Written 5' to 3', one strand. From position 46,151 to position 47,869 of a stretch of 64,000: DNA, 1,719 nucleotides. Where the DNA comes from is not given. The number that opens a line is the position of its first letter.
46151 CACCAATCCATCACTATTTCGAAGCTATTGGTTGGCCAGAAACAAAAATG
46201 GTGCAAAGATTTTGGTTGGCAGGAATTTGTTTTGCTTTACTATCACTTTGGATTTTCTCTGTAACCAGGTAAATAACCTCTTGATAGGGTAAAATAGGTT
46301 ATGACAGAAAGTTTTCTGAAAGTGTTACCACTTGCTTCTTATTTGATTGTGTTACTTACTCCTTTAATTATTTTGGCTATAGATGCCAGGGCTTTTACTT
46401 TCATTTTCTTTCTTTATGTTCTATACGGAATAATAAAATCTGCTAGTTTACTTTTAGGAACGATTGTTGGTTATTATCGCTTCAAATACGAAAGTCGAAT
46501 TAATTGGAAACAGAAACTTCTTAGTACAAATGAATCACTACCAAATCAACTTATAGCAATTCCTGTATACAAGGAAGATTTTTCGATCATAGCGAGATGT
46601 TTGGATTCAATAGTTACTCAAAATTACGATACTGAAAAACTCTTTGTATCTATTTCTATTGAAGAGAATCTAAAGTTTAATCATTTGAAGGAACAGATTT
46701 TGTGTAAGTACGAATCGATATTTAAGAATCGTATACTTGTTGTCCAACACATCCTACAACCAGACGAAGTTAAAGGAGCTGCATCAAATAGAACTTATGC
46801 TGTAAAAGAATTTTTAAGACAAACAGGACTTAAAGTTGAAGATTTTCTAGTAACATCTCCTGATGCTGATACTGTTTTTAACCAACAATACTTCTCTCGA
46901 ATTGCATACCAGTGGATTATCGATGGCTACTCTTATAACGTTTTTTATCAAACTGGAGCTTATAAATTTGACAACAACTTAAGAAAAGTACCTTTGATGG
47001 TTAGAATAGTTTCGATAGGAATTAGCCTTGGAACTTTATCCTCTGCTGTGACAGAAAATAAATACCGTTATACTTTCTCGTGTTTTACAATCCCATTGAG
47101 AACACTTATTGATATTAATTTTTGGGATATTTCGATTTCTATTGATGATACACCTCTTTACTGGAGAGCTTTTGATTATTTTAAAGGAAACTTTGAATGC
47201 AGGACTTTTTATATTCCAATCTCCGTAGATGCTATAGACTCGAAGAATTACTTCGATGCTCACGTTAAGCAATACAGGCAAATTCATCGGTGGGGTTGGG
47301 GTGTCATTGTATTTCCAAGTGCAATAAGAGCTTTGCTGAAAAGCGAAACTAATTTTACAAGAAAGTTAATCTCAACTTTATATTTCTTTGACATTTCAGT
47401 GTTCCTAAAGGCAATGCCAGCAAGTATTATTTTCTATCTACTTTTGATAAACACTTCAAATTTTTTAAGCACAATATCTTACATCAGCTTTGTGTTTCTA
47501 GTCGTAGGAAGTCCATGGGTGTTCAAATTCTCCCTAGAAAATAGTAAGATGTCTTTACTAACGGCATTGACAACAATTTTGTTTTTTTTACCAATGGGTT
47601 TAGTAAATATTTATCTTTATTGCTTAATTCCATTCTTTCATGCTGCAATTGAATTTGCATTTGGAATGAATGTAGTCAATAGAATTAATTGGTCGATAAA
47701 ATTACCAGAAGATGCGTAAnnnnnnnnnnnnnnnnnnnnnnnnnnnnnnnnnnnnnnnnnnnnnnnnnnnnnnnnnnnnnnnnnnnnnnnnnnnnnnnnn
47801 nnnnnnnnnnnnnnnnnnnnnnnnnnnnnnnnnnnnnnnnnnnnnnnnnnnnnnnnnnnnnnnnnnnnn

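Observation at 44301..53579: Cell-envelope glycopolymer operon: mraY-like transferase outside a dcw context, GT2, acyltransferase-3 fusion and a C39-like surface protein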

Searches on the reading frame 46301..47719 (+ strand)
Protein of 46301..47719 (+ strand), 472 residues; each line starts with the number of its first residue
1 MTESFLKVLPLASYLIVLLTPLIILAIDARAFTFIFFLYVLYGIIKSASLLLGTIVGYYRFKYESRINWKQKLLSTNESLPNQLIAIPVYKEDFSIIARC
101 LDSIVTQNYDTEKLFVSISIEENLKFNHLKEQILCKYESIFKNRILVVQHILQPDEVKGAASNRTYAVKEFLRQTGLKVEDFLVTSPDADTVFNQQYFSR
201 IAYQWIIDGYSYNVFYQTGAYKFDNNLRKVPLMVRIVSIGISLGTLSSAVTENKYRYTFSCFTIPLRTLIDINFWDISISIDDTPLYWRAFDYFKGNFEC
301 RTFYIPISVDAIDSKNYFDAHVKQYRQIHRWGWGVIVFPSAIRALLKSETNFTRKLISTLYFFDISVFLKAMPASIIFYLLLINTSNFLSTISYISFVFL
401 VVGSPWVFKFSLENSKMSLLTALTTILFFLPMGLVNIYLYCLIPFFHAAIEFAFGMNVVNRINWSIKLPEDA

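Call 4: search_protein_families(library=pfam, proteins=[window:46301-47719:+], max_evalue=0.01)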
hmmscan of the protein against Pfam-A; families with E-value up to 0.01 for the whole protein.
window:46301-47719:+ (472 aa): 0 families

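Call 5: search_protein_families(library=ncbifam, proteins=[window:46301-47719:+], max_evalue=0.01)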
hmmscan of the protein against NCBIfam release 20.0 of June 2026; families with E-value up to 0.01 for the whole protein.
window:46301-47719:+ (472 aa): 1 family
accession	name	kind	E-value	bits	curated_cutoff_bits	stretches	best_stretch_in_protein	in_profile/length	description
TIGR04242.1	nodulat_NodC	equivalog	0.0014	17.7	550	1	70-112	37-79/395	chitooligosaccharide synthase NodC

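Call 30: search_solved_structures(query=window:46301-47719:+, max_evalue=10, show_alignments=2)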
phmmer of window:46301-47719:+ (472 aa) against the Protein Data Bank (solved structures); distinct sequences matched with E-value up to 10: 1.
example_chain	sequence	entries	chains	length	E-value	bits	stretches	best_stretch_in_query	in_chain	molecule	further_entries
5eoq_H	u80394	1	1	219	0.45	12.8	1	301-343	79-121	Anti vaccinia virus A27 antibody Fab 1G6 heavy chain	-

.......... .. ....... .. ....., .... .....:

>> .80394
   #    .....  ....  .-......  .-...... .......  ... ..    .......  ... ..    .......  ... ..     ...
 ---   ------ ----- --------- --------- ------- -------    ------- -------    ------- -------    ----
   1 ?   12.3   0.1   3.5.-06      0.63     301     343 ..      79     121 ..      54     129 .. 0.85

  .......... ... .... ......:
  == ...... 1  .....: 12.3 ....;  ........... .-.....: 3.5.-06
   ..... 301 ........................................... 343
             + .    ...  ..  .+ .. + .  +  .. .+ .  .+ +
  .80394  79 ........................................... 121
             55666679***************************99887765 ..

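Call 33: find_homologous_proteins(query=window:46301-47719:+, max_evalue=0.001)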
Query window:46301-47719:+ (472 aa): 29 proteins with E <= 0.001 among 7889 candidates.
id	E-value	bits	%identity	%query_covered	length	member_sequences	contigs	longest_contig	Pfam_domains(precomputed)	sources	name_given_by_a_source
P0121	0.0e+0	1046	100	100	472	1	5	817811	-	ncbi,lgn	-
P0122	2.0e-179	616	57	100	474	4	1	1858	PF13632.13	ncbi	-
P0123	2.3e-176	606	57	100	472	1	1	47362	PF13632.13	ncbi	-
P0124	5.4e-155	535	49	100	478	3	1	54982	-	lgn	-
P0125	6.4e-155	535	49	100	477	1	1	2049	-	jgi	jgi:cellulose synthase/poly-beta-1,6-N-acetylglucosamine synthase-like glycosyltransferase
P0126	4.0e-148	512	49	100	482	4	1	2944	PF13632.13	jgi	jgi:hypothetical protein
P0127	3.9e-144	499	48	100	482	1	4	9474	-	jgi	jgi:hypothetical protein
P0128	1.0e-115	406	44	92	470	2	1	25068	-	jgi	-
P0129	1.8e-75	273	34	99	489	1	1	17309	-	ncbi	-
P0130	7.0e-75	271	34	95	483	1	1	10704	PF13632.13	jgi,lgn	jgi:hypothetical protein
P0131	3.1e-72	262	36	88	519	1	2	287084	PF13632.13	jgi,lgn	jgi:hypothetical protein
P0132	1.8e-71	260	32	96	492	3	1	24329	-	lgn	-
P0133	2.5e-71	259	37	89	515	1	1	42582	-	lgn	-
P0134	8.2e-71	258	32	96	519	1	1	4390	-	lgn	-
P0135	1.1e-69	254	33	96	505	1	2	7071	-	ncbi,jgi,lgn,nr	ncbi:MAG: glycosyltransferase family 2 protein [Candidatus Cloacimonetes bacterium]|nr:glycosyltrans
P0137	2.9e-67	246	31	93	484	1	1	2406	PF13632.13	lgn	-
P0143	4.2e-63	232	31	98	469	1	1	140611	PF13632.13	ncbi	-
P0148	7.3e-27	113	23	71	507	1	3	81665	PF13632.13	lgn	-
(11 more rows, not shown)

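Call 34: find_encoding_contigs(protein=P0123, flank=10000, max_places=1)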
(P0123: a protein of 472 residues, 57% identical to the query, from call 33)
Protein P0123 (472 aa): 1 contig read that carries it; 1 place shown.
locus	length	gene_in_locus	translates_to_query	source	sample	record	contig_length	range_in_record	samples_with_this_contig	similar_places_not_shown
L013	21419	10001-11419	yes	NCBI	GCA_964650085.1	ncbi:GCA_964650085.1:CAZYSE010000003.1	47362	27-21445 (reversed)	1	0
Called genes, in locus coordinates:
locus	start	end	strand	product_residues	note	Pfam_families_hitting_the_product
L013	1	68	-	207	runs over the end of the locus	-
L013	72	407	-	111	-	PF02325:CCB3_YggT (weak)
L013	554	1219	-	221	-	-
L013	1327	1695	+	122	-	-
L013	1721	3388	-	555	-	PF03235:GmrSD_N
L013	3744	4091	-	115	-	-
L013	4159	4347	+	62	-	-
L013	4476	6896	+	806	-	PF01624:MutS_I, PF05188:MutS_II, PF05192:MutS_III, PF05190:MutS_IV, PF00488:MutS_V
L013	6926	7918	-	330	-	PF00403:HMA, PF13386:DsbD_2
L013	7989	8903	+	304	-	PF02469:Fasciclin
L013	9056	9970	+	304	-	PF00953:Glycos_transf_4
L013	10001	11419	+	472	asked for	PF13632:Glyco_trans_2_3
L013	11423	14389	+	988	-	PF01757:Acyl_transf_3, PF07786:HGSNAT_cat (weak)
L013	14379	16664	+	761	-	PF13205:Big_5, PF13529:Peptidase_C39_2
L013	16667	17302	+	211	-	-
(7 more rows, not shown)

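Call 35: find_encoding_contigs(protein=P0124, flank=10000, max_places=1)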
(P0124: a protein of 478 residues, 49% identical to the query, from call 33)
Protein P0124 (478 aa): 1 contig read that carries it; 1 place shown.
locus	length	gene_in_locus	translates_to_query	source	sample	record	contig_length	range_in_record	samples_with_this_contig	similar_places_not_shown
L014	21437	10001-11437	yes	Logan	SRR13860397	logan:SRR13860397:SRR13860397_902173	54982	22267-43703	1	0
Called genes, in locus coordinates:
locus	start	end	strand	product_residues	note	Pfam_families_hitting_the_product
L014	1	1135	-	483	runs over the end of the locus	PF01425:Amidase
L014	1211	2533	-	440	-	PF01336:tRNA_anti-codon, PF00152:tRNA-synt_2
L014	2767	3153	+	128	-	-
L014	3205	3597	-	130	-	-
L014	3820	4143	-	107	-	-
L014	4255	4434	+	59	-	-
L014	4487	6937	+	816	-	PF01624:MutS_I, PF05188:MutS_II, PF05192:MutS_III, PF05190:MutS_IV, PF00488:MutS_V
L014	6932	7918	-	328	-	PF00403:HMA (weak), PF13386:DsbD_2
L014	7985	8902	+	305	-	PF02469:Fasciclin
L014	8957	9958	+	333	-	PF00953:Glycos_transf_4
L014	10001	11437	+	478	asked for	-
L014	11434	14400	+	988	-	PF07786:HGSNAT_cat (weak), PF10096:DUF2334 (weak)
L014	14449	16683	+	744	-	PF13205:Big_5, PF13529:Peptidase_C39_2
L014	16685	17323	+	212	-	-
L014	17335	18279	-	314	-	PF03924:CHASE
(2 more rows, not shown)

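Call 36: find_encoding_contigs(protein=P0131, flank=10000, max_places=1)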
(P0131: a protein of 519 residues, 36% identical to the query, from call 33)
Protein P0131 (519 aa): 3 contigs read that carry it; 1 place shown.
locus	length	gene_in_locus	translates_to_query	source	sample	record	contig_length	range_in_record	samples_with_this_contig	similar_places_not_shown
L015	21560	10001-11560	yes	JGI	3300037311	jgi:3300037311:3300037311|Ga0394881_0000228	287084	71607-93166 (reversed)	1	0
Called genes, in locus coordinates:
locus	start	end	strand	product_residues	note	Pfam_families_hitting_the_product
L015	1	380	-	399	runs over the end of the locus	PF13948:DUF4215 (weak)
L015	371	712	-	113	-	-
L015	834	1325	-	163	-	-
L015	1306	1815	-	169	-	-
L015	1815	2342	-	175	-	-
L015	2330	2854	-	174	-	-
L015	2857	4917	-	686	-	PF13473:Cupredoxin_1 (faint)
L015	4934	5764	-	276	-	-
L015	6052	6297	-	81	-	-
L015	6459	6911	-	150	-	-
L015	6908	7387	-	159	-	-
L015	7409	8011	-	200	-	PF01351:RNase_HII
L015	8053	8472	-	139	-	PF01245:Ribosomal_L19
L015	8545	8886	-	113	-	PF12844:HTH_19 (faint), PF13560:HTH_31, PF01381:HTH_3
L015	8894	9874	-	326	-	PF25145:NfeD1b_N, PF01343:Peptidase_S49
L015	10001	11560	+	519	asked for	PF13632:Glyco_trans_2_3 (faint)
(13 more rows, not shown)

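Call 54: predict_structure(alignment_id=A1)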
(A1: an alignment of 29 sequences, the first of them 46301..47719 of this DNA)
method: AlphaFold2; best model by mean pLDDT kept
length: 472 residues; sequences in the alignment: 29
mean_pLDDT: 90.0   pTM: 0.89
mean pLDDT of the five models: 90.0, 90.1, 88.9, 88.5, 88.0
residues with pLDDT >= 90: 311; 70-90: 142; 50-70: 17; < 50: 2
segments of 3 or more residues with pLDDT < 50: none
pLDDT, mean of each block of 10 residues (from residue 1): 86 95 91 91 92 96 96 94 96 93 97 96 89 97 96 87 93 89 95 97 96 95 90 91 94 83 96 90 89 95 95 87 90 91 94 93 93 90 72 79 88 84 84 83 94 82 57 40
secondary structure, 60 per line:
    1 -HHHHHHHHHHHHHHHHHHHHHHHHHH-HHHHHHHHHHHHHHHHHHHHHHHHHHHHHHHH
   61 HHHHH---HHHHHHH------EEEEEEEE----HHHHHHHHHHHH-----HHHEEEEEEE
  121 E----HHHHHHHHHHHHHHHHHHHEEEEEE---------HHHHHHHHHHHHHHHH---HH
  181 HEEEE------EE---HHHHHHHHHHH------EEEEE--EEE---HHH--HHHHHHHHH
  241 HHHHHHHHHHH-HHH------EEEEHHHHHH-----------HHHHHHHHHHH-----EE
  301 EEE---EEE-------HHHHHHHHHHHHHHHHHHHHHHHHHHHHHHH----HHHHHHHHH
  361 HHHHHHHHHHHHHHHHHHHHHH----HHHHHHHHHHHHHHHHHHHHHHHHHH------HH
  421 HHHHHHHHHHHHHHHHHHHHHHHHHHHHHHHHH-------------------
elements in order: H2-27 H29-65 H69-75 E82-89 H94-105 E114-121 H126-144 E145-150 H160-175 E182-185 H197-207 E214-218 E221-223 H232-251 E262-265 H266-271 H283-293 E299-303 E307-309 H317-347 H352-382 H387-412 H419-453

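Call 56: fold_search(model_id=the predicted structure, library=pdb)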
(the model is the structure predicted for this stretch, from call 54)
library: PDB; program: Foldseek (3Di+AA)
matches with E <= 10: 1146; with E <= 0.001: 215
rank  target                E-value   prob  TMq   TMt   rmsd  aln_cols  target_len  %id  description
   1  9yq2_A                1.2e-10  1.00  0.54  0.53   7.8       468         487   13  Chlorella virus hyaluronan synthase bound to DDM (released 2025-12-10)
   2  8smn_A                1.7e-10  1.00  0.52  0.48  11.6       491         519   12  Xenopus laevis hyaluronan synthase 1, nascent HA polymer bound state (released 2024-05-01)
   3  8sne_A                2.1e-10  1.00  0.59  0.57   6.4       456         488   14  Chlorella virus Hyaluronan Synthase bound to GlcA extended GlcNAc primer and UDP (released 2024-05-01)
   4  7sp9_A                2.7e-10  1.00  0.57  0.55   6.6       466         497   14  Chlorella virus Hyaluronan Synthase in the GlcNAc-primed channel-closed state (released 2022-04-06)
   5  7sp8_A                3.1e-10  1.00  0.56  0.54   7.0       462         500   15  Chlorella virus Hyaluronan Synthase bound to UDP-GlcNAc (released 2022-04-06)
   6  9yq5_A                3.9e-10  1.00  0.50  0.48   9.0       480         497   13  Chlorella virus hyaluronan synthase bound to an inserted UDP-GlcA (released 2025-12-10)
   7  9b8v_E                1.0e-09  1.00  0.47  0.29  15.9       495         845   14  AlphaFold2 informed cryo-EM model of the E. coli cellulose synthase BcsAG3B6 complex (released 2025-02-19)
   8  8smm_A                1.1e-09  1.00  0.50  0.47  13.3       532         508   12  Xenopus laevis hyaluronan synthase 1 (released 2024-05-01)
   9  5ej1_A                1.2e-09  1.00  0.46  0.32  15.9       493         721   10  Pre-translocation state of bacterial cellulose synthase (released 2016-03-30)
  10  9yq4_A                1.3e-09  1.00  0.49  0.47   9.0       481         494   14  Chlorella virus hyaluronan synthase bound to a proofreading UDP-GlcA (released 2025-12-10)
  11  7sp7_A                1.8e-09  1.00  0.57  0.55   6.5       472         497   14  Chlorella virus hyaluronan synthase inhibited by UDP (released 2022-04-06)
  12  8snc_A                2.4e-09  1.00  0.57  0.55   6.9       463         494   14  Chlorella virus Hyaluronan Synthase bound to GlcA extended GlcNAc primer (released 2024-05-01)
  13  8smp_A                2.5e-09  1.00  0.48  0.44  14.1       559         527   12  Xenopus laevis hyaluronan synthase 1, UDP-bound, gating loop inserted state (released 2024-05-01)
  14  4p00_A                3.1e-09  1.00  0.47  0.32  13.6       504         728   12  Bacterial Cellulose Synthase in complex with cyclic-di-GMP and UDP (released 2014-04-09)
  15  6yv7_B                7.4e-09  1.00  0.41  0.53  10.8       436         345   12  Mannosyltransferase PcManGT from Pyrobaculum calidifontis (released 2020-07-22)
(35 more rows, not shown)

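Call 74: find_related_loci(query=A4, collection=metagenome_contigs, flank=10000)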
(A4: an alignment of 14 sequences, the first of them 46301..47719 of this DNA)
Query A4 (472 aa) in metagenome_contigs; peptide patterns used: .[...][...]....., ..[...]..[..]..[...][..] (x = any residue, [..] = any of these).
247 stretches matched a pattern; 139 encode a relative of the query (tblastn E <= 1e-3); the best 80 are kept; 80 distinct loci.
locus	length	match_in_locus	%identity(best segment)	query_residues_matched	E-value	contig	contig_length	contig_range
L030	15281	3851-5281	42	6-467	4e-115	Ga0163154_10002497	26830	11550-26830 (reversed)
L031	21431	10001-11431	42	6-467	4e-115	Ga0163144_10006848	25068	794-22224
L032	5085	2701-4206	33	3-467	2e-82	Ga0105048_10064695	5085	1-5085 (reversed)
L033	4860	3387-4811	33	37-471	6e-77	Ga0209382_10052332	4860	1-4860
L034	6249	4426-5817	31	41-467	2e-76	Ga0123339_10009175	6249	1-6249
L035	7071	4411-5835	33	3-455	6e-76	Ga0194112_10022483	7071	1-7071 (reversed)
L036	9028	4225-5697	31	2-472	2e-73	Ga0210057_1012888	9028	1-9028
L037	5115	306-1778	31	2-472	1e-73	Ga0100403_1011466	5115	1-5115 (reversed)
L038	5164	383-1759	32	17-455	8e-73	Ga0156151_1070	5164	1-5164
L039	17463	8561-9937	32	17-455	9e-73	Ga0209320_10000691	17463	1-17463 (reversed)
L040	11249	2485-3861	32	17-455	9e-73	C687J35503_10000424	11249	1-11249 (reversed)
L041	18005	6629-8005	32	17-455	9e-73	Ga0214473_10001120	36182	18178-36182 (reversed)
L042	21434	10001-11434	32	16-472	2e-72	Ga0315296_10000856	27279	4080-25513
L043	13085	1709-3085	32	17-455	9e-73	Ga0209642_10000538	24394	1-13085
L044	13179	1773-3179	34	7-455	7e-71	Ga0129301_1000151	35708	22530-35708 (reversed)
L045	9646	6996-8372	32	17-455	4e-70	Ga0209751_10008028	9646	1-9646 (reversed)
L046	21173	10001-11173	34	3-387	5e-70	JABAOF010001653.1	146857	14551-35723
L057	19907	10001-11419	29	3-455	5e-66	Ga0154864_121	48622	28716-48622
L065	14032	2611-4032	29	17-455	2e-59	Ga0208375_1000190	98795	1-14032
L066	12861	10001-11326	27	33-455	3e-59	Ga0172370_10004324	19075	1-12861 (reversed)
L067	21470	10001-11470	32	3-458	8e-65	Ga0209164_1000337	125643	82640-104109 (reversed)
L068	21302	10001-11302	30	17-444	2e-58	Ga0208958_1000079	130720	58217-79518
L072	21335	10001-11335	29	5-444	1e-57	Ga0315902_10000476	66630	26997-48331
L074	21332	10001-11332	30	52-460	1e-56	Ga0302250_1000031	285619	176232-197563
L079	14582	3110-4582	29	5-460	9e-56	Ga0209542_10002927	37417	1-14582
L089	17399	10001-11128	30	5-360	8e-55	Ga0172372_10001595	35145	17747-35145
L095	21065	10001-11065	32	17-349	1e-54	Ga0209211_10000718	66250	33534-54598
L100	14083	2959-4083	30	7-357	3e-54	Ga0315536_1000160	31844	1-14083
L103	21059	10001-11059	30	17-349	6e-54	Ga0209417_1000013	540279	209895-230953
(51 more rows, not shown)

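Call 78: search_protein_families(library=pfam, proteins=[L039:9933-11405:+, L046:11469-12917:+, L074:11374-12882:+, L079:4615-6237:+, L067:11506-12942:+, L095:11482-13077:+, L065:4082-5578:+], max_evalue=0.01)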
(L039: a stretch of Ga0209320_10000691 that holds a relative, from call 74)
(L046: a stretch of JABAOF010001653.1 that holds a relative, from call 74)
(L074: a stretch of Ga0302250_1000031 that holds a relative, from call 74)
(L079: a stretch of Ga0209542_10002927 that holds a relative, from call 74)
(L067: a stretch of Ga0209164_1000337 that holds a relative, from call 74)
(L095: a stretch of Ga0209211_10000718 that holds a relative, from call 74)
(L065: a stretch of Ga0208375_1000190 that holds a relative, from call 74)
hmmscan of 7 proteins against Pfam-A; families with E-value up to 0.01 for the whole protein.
L039:9933-11405:+ (491 aa): 1 family
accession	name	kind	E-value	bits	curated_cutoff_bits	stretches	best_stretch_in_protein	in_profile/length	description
PF00953.26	Glycos_transf_4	-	1.6e-26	93.6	27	1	219-379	3-158/160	Glycosyl transferase family 4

L046:11469-12917:+ (483 aa): 1 family
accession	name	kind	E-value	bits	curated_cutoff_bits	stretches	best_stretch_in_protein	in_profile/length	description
PF00953.26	Glycos_transf_4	-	3.9e-25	89.2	27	1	203-377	2-159/160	Glycosyl transferase family 4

L074:11374-12882:+ (503 aa): 1 family
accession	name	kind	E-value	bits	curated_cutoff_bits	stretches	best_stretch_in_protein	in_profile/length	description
PF00953.26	Glycos_transf_4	-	3.3e-15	56.9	27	1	211-391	2-159/160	Glycosyl transferase family 4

L079:4615-6237:+ (541 aa): 1 family
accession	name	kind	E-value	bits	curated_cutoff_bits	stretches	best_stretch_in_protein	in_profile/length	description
PF00953.26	Glycos_transf_4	-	9e-13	49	27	1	250-430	3-159/160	Glycosyl transferase family 4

L067:11506-12942:+ (479 aa): 1 family
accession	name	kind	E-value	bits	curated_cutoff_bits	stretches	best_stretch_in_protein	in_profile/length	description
PF00953.26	Glycos_transf_4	-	1.4e-16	61.4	27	1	204-374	3-159/160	Glycosyl transferase family 4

L095:11482-13077:+ (532 aa): 1 family
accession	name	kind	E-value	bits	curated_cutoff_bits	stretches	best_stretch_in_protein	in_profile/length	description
PF00953.26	Glycos_transf_4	-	2.2e-12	47.7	27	1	230-411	2-159/160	Glycosyl transferase family 4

L065:4082-5578:+ (499 aa): 1 family
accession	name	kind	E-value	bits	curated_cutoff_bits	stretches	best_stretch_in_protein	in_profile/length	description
PF00953.26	Glycos_transf_4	-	1.1e-09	38.9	27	1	212-392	2-158/160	Glycosyl transferase family 4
